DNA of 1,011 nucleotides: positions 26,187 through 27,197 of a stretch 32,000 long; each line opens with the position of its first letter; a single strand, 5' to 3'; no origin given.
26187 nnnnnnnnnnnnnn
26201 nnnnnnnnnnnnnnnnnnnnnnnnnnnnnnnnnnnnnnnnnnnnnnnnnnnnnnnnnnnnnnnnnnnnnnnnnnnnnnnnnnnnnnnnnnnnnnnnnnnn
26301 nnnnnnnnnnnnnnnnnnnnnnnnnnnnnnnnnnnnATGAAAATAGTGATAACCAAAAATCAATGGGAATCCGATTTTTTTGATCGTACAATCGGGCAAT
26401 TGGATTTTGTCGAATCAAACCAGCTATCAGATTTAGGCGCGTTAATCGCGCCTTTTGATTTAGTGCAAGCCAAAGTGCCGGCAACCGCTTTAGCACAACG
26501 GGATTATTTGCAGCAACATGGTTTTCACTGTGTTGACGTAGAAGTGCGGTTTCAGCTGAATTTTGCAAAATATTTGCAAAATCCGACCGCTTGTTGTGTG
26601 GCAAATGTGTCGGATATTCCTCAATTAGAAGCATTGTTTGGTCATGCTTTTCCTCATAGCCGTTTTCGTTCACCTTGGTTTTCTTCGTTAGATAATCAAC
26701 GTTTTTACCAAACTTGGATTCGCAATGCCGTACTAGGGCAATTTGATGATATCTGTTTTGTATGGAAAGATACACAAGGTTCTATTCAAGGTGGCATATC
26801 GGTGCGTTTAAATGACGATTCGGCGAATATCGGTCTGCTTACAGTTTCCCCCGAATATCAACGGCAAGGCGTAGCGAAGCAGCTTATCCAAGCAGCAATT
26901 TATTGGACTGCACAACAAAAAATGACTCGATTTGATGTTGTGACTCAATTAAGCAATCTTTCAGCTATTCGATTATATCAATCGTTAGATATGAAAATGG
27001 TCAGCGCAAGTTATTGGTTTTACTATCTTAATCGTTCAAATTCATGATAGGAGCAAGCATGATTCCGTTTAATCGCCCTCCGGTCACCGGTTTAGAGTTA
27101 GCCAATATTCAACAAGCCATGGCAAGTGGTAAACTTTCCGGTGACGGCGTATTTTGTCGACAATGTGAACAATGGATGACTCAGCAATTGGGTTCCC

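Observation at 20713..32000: Remodelled ECA locus: wzxE, rffG and rffH are absent from their enteric positions and two exported proteins are inserted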

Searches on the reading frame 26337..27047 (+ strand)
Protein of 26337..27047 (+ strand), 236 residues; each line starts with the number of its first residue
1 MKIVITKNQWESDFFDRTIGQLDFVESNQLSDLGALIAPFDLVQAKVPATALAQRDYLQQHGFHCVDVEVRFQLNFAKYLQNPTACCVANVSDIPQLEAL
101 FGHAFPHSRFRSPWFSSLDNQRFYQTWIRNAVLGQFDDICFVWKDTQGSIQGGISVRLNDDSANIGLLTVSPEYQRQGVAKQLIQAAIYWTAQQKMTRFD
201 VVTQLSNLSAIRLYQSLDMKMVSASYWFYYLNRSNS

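Call 4: search_protein_families(library=ncbifam, proteins=[window:26337-27047:+], max_evalue=0.001)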
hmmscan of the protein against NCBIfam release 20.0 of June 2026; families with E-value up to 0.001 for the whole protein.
window:26337-27047:+ (236 aa): 12 families
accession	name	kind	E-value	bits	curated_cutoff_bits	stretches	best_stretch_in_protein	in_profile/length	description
NF008212.0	PRK10975.1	equivalog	8.8e-76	254.7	219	1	3-229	5-230/232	dTDP-4-amino-4,6-dideoxy-D-galactose acyltransferase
TIGR02382.1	wecD_rffC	equivalog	2.9e-46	157.5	195.1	1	43-229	1-190/191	dTDP-4-amino-4,6-dideoxy-D-galactose acyltransferase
TIGR01575.1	rimI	equivalog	3.4e-10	40.2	86.4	1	118-229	8-122/132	ribosomal protein S18-alanine N-acetyltransferase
NF007025.1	PRK09491.1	equivalog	7.1e-07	29.3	173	1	161-229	61-129/145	ribosomal protein S18-alanine N-acetyltransferase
NF043067.1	AAC_6p_group_E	equivalog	1.4e-05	25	140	1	169-220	77-128/140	aminoglycoside 6'-N-acetyltransferase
NF049894.1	CG3035_N_ac_Glu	equivalog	3.4e-05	23.2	280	1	160-220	228-290/300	N-acetylglutamate synthase, CG3035 family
NF000224.3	AAC_6p_Acine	exception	8.7e-05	22.6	225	1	169-221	82-134/146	AAC(6')-Ighjkrstuvwx family aminoglycoside N-acetyltransferase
NF002959.0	PRK03624.1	equivalog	0.00038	20.2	124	1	164-221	74-131/147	GNAT family acetyltransferase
NF007853.0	PRK10562.1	equivalog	0.00062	20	125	0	128-225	40-126/146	N-acetyltransferase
TIGR03448.1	mycothiol_MshD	equivalog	0.00077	18.9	163.1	1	142-223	204-289/294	mycothiol synthase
NF000360.1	sat4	exception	0.00078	19.6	380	0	151-229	84-163/180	streptothricin N-acetyltransferase Sat4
TIGR03103.1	trio_acet_GNAT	equivalog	0.00095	17.8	569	0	163-223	156-216/547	N-acetylglutaminylglutamine synthetase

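Call 5: search_protein_families(library=pfam, proteins=[window:26337-27047:+], max_evalue=0.01)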
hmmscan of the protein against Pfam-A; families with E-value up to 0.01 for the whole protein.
window:26337-27047:+ (236 aa): 6 families
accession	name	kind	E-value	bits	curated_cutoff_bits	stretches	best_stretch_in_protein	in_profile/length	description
PF00583.31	Acetyltransf_1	-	1.4e-14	54.8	20.7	1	117-217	14-114/116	Acetyltransferase (GNAT) family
PF13508.13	Acetyltransf_7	-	4.1e-11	43.5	27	1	138-217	3-80/84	Acetyltransferase (GNAT) domain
PF13673.13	Acetyltransf_10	-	2.2e-09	37.8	23.6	1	140-224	32-112/128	Acetyltransferase (GNAT) domain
PF08445.16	FR47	-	9.5e-08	32.4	22.1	1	157-227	16-85/86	FR47-like protein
PF13302.13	Acetyltransf_3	-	2.7e-05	25.3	25.4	1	100-220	18-138/138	Acetyltransferase (GNAT) domain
PF14542.12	Acetyltransf_CG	-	0.0025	18.3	30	1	158-195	20-57/80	GCN5-related N-acetyl-transferase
